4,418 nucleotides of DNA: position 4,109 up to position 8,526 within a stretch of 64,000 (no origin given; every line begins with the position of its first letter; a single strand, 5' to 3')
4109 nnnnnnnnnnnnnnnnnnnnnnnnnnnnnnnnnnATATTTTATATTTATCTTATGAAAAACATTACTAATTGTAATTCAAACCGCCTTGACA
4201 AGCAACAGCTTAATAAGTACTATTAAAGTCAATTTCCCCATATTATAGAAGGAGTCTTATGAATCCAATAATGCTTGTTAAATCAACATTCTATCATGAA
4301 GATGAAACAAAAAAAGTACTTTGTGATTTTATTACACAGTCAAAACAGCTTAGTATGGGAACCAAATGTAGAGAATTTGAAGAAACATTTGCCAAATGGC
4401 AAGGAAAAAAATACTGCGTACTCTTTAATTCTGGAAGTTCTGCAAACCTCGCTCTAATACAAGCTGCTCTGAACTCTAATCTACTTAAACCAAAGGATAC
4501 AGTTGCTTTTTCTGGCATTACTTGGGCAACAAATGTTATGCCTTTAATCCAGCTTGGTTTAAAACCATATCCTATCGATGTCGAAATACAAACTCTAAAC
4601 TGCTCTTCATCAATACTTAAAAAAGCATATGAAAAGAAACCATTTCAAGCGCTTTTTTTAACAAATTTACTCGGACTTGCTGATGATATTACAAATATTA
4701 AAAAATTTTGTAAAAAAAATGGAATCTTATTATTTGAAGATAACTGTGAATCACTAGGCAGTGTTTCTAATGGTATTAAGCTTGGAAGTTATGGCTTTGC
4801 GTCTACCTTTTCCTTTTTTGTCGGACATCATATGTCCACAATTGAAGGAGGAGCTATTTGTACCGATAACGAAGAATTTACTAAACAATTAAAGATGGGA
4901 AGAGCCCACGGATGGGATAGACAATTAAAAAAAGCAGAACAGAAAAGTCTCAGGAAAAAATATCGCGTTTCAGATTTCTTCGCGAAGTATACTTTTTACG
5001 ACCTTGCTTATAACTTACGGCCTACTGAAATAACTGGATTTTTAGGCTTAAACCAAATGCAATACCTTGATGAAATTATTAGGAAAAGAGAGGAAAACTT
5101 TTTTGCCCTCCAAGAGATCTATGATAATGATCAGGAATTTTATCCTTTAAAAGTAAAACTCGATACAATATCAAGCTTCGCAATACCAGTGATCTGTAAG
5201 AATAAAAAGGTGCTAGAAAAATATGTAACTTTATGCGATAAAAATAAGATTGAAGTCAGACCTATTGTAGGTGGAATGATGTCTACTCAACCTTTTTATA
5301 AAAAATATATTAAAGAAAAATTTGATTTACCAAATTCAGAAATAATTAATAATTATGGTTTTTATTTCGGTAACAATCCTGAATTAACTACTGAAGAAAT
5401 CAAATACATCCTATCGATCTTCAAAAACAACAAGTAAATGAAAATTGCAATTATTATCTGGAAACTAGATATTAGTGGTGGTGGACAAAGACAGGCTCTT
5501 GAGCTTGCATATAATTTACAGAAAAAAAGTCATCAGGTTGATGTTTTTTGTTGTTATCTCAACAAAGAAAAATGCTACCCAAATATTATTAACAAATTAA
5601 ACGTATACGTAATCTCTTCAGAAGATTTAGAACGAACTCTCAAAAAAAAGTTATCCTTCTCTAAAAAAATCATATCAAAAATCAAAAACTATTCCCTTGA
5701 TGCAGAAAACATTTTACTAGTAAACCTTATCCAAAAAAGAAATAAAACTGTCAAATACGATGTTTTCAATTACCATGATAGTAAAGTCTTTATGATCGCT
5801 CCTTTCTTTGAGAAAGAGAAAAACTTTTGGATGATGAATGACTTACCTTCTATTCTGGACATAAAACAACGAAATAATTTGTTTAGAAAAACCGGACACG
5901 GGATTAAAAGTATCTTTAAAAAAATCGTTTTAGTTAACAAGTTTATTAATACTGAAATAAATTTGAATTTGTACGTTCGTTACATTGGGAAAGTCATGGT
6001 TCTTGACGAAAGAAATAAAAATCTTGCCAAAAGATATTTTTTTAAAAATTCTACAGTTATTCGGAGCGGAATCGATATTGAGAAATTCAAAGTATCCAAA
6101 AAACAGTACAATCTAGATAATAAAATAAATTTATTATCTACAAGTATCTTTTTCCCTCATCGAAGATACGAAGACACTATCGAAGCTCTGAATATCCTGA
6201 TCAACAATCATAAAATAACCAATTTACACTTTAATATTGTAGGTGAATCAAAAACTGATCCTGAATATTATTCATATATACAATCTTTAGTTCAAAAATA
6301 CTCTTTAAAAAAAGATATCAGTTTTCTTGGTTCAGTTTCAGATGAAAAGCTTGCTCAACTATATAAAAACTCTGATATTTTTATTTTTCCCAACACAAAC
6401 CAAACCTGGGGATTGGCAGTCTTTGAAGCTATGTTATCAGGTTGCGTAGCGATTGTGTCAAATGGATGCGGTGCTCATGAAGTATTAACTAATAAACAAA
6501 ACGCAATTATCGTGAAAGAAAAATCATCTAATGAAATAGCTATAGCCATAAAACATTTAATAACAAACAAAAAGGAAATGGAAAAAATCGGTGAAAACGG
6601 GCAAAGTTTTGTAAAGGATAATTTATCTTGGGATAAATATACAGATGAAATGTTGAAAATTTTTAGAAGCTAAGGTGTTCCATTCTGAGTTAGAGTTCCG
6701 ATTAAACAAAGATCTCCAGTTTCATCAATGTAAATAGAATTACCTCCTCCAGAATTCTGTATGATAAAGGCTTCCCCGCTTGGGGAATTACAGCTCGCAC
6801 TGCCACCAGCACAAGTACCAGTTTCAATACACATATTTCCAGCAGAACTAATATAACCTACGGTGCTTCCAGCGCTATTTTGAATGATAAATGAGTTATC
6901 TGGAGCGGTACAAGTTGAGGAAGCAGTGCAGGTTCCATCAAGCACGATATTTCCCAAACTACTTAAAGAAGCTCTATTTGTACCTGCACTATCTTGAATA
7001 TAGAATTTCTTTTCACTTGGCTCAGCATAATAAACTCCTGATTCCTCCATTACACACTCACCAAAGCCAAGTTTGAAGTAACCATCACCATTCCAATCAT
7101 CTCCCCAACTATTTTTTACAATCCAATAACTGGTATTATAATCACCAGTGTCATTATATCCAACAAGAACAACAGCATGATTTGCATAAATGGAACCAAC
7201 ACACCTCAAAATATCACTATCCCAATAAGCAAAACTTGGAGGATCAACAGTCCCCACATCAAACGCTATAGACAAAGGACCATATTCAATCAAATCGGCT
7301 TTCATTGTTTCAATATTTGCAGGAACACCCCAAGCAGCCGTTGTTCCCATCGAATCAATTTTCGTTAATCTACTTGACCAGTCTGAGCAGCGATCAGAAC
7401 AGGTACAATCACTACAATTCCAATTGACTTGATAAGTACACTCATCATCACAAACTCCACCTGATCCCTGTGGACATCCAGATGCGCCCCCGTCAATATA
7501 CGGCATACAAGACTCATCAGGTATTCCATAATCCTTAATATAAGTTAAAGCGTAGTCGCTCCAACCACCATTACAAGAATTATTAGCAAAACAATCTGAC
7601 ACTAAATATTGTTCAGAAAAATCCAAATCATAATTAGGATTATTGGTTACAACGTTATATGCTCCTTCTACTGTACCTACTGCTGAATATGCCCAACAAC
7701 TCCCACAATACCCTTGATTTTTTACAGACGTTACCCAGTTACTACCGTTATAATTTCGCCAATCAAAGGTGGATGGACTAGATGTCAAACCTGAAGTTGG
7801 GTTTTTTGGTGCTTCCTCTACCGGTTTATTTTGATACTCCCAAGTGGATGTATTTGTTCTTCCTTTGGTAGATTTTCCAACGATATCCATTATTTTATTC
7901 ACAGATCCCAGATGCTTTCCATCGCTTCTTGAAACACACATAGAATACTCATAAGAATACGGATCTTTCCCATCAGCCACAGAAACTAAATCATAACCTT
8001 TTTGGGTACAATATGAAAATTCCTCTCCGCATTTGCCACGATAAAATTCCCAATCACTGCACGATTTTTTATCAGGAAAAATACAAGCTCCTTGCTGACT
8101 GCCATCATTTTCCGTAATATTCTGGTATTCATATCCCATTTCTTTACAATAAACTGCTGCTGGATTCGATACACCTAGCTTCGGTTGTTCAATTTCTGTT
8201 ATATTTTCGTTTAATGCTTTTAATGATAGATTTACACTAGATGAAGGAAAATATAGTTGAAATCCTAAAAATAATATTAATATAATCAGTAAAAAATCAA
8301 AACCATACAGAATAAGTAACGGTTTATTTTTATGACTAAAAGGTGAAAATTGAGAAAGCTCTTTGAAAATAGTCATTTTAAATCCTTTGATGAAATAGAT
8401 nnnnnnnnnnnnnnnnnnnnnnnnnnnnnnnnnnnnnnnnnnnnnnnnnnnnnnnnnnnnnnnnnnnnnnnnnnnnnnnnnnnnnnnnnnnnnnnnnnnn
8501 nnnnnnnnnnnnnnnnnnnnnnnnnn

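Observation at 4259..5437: DegT-family enzyme with His in place of the PLP-lysine: a ColD/E1-type 3-dehydratase, implying a 3,6-dideoxyhexose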

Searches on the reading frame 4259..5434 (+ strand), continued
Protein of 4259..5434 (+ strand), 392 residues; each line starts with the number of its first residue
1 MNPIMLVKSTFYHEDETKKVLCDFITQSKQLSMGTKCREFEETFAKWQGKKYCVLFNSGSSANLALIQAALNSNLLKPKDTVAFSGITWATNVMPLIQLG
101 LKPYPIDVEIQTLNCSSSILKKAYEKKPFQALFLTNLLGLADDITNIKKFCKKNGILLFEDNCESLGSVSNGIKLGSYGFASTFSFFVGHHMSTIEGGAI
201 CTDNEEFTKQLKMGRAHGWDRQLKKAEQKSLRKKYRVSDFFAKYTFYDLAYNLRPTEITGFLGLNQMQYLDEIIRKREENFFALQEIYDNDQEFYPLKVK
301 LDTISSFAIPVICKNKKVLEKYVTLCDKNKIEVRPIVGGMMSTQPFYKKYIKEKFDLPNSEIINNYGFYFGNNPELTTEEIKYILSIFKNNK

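Call 67: search_protein_families(library=pfam, proteins=[P0123, P0127, P0165, P0171, P0172, P0186, P0217, P0221, P0233, P0235], max_evalue=0.00001)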
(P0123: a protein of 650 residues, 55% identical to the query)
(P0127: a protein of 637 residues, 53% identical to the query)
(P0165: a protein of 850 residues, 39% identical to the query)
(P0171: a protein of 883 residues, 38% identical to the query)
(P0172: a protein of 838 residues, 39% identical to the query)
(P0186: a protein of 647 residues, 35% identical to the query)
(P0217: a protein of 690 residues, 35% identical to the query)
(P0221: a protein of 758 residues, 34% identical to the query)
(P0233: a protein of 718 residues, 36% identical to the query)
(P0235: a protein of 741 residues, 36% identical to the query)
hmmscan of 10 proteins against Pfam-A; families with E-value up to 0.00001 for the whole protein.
P0123 (650 aa): 8 families
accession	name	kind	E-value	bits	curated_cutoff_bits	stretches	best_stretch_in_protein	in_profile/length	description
PF01041.23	DegT_DnrJ_EryC1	-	4.1e-74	250.4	19.8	1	282-648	3-359/360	DegT/DnrJ/EryC1/StrS aminotransferase family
PF01370.27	Epimerase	-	3.8e-29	102.2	20.9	1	4-206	2-240/240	NAD dependent epimerase/dehydratase family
PF16363.11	GDP_Man_Dehyd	-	1.6e-24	87.4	27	1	30-265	58-331/332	GDP-mannose 4,6 dehydratase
PF04321.23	RmlD_sub_bind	-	6.8e-15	55.3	27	1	1-205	1-212/287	RmlD substrate binding domain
PF02719.21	Polysacc_synt_2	-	1.9e-10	40.8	20.2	1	31-97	61-128/293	Polysaccharide biosynthesis protein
PF07993.18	NAD_binding_4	-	4.9e-09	36.1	20.1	1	46-136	87-192/258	Male sterility protein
PF01073.25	3Beta_HSD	-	1.4e-06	28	22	1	29-139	50-164/280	3-beta hydroxysteroid dehydrogenase/isomerase family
PF01053.26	Cys_Met_Meta_PP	-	2.4e-06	26.8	27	1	304-486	53-230/381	Cys/Met metabolism PLP-dependent enzyme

P0127 (637 aa): 2 families
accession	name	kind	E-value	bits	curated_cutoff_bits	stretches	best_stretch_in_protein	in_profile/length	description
PF01041.23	DegT_DnrJ_EryC1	-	1.8e-48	166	19.8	2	420-629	146-354/360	DegT/DnrJ/EryC1/StrS aminotransferase family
PF14890.11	Intein_splicing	-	2.5e-07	31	35.8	1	153-420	4-155/155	Intein splicing domain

P0165 (850 aa): 3 families
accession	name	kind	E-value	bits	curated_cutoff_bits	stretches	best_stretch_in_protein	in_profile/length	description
PF01041.23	DegT_DnrJ_EryC1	-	9.5e-59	199.8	19.8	2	44-216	10-177/360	DegT/DnrJ/EryC1/StrS aminotransferase family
PF14890.11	Intein_splicing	-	3.1e-17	63.2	35.8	1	235-656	10-155/155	Intein splicing domain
PF14528.11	LAGLIDADG_3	-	7.5e-13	49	22.5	1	510-564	1-59/82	LAGLIDADG-like domain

P0171 (883 aa): 3 families
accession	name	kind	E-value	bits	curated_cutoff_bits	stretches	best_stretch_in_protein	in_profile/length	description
PF01041.23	DegT_DnrJ_EryC1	-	4.5e-60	204.2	19.8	2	10-192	3-177/360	DegT/DnrJ/EryC1/StrS aminotransferase family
PF14890.11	Intein_splicing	-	3.6e-17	63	35.8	1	214-686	11-155/155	Intein splicing domain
PF14528.11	LAGLIDADG_3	-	4e-10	40.3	22.5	0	496-553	1-61/82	LAGLIDADG-like domain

P0172 (838 aa): 3 families
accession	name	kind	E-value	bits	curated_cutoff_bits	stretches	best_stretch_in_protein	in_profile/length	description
PF01041.23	DegT_DnrJ_EryC1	-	1.7e-54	185.9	19.8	2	28-190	19-177/360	DegT/DnrJ/EryC1/StrS aminotransferase family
PF14890.11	Intein_splicing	-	1.4e-18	67.6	35.8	1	209-641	10-155/155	Intein splicing domain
PF14528.11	LAGLIDADG_3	-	1.3e-10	41.9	22.5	1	488-541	1-56/82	LAGLIDADG-like domain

P0186 (647 aa): 7 families
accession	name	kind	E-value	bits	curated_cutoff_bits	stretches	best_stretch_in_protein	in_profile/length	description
PF01041.23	DegT_DnrJ_EryC1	-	1.1e-63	216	19.8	1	276-644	3-359/360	DegT/DnrJ/EryC1/StrS aminotransferase family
PF01370.27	Epimerase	-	7.2e-29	101.3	20.9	1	5-218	3-240/240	NAD dependent epimerase/dehydratase family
PF16363.11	GDP_Man_Dehyd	-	3.6e-26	92.9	27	1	26-238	52-268/332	GDP-mannose 4,6 dehydratase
PF04321.23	RmlD_sub_bind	-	9.8e-17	61.4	27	1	1-176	1-169/287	RmlD substrate binding domain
PF01073.25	3Beta_HSD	-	2.2e-11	43.8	22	1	24-204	43-226/280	3-beta hydroxysteroid dehydrogenase/isomerase family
PF07993.18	NAD_binding_4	-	7.4e-11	42.1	20.1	1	48-161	87-212/258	Male sterility protein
PF02719.21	Polysacc_synt_2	-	8.8e-08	32.1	20.2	1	30-103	58-130/293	Polysaccharide biosynthesis protein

P0217 (690 aa): 5 families
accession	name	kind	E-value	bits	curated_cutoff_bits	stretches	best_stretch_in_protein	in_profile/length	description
PF01041.23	DegT_DnrJ_EryC1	-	7.5e-71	239.7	19.8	1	312-660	4-337/360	DegT/DnrJ/EryC1/StrS aminotransferase family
PF01370.27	Epimerase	-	3.7e-40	138.3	20.9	1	4-223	1-230/240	NAD dependent epimerase/dehydratase family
PF16363.11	GDP_Man_Dehyd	-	3e-12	47.1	27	1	35-233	58-251/332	GDP-mannose 4,6 dehydratase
PF01053.26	Cys_Met_Meta_PP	-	5.6e-09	35.5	27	1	330-509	50-223/381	Cys/Met metabolism PLP-dependent enzyme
PF04321.23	RmlD_sub_bind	-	3.3e-07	30.1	27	1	3-61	2-60/287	RmlD substrate binding domain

P0221 (758 aa): 2 families
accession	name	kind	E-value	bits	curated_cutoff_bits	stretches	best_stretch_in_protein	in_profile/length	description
PF01041.23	DegT_DnrJ_EryC1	-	4.6e-125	418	19.8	2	14-386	4-357/360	DegT/DnrJ/EryC1/StrS aminotransferase family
PF01212.27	Beta_elim_lyase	-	1.6e-07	31.4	27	0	32-123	30-115/288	Beta-eliminating lyase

P0233 (718 aa): 4 families
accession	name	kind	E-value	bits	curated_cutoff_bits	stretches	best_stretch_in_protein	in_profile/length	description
PF01041.23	DegT_DnrJ_EryC1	-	1.6e-75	255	19.8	1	15-392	5-358/360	DegT/DnrJ/EryC1/StrS aminotransferase family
PF01370.27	Epimerase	-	6.2e-41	140.8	20.9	1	407-628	1-228/240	NAD dependent epimerase/dehydratase family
PF16363.11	GDP_Man_Dehyd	-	1.2e-16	61.5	27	1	433-651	53-263/332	GDP-mannose 4,6 dehydratase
PF04321.23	RmlD_sub_bind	-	1.3e-08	34.7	27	1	406-464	2-60/287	RmlD substrate binding domain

P0235 (741 aa): 8 families
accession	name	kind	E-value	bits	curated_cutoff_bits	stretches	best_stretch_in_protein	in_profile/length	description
PF16363.11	GDP_Man_Dehyd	-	3.2e-134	448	27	1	6-334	1-332/332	GDP-mannose 4,6 dehydratase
PF01041.23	DegT_DnrJ_EryC1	-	8.1e-87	292.2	19.8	1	359-724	2-359/360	DegT/DnrJ/EryC1/StrS aminotransferase family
PF01370.27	Epimerase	-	9.6e-70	235.1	20.9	1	5-249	1-240/240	NAD dependent epimerase/dehydratase family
PF00155.27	Aminotran_1_2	-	2.4e-08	34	19.7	1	373-505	34-185/361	Aminotransferase class I and II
PF00266.25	Aminotran_5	-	2.9e-08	33.5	21.5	1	381-687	43-350/371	Aminotransferase class-V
PF04321.23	RmlD_sub_bind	-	4.7e-08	32.9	27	1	4-160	2-131/287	RmlD substrate binding domain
PF01053.26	Cys_Met_Meta_PP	-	9.9e-08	31.4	27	1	384-558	55-225/381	Cys/Met metabolism PLP-dependent enzyme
PF01212.27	Beta_elim_lyase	-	5e-07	29.8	27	1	376-507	27-170/288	Beta-eliminating lyase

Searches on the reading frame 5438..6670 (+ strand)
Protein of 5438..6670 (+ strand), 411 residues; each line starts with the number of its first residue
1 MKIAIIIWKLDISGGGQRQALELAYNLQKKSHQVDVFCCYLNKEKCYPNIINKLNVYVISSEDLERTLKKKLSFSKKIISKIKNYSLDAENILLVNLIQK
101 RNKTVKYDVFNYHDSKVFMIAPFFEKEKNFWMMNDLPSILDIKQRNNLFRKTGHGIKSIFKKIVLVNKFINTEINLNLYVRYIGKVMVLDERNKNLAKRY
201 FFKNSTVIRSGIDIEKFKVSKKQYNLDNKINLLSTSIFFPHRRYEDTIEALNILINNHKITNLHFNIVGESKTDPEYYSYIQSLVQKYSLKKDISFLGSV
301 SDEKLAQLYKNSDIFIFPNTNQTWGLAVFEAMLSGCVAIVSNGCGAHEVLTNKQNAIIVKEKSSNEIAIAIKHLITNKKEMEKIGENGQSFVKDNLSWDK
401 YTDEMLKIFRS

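Call 9: search_protein_families(library=pfam, proteins=[window:5438-6670:+], max_evalue=0.001)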
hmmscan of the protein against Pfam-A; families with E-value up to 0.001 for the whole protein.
window:5438-6670:+ (411 aa): 6 families
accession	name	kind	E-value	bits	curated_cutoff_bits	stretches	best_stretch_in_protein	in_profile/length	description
PF00534.26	Glycos_transf_1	-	1e-29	103.7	26.4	1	221-390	6-171/172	Glycosyl transferases group 1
PF13692.12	Glyco_trans_1_4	-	1.2e-22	81.1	27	1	243-377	16-142/142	Glycosyl transferases group 1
PF13524.12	Glyco_trans_1_2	-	1.4e-10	41.7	25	1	261-406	13-143/144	Glycosyl transferase-like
PF20706.3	GT4-conflict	-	0.00015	21.3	26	1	301-403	271-383/385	Family 4 Glycosyltransferase in conflict systems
PF05686.18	Glyco_transf_90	-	0.0002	20.8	24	1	359-410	265-317/396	Glycosyl transferase family 90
PF13439.12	Glyco_transf_4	-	0.0003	21.3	28.5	0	14-85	2-71/170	Glycosyltransferase Family 4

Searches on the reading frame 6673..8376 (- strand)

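Call 9: search_protein_families(library=pfam, proteins=[window:6673-8376:-], max_evalue=0.001)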
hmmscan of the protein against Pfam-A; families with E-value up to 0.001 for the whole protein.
window:6673-8376:- (568 aa): 3 families
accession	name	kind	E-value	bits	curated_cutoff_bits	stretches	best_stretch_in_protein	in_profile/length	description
PF00112.29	Peptidase_C1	-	7.1e-45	154.2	20.7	1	201-449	2-218/220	Papain family cysteine protease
PF03891.20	DUF333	-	7.1e-16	58.7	25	1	68-114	1-46/47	Domain of unknown function (DUF333)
PF03051.21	Peptidase_C1_2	-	1.4e-06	27.9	22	1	397-435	358-396/438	Peptidase C1-like family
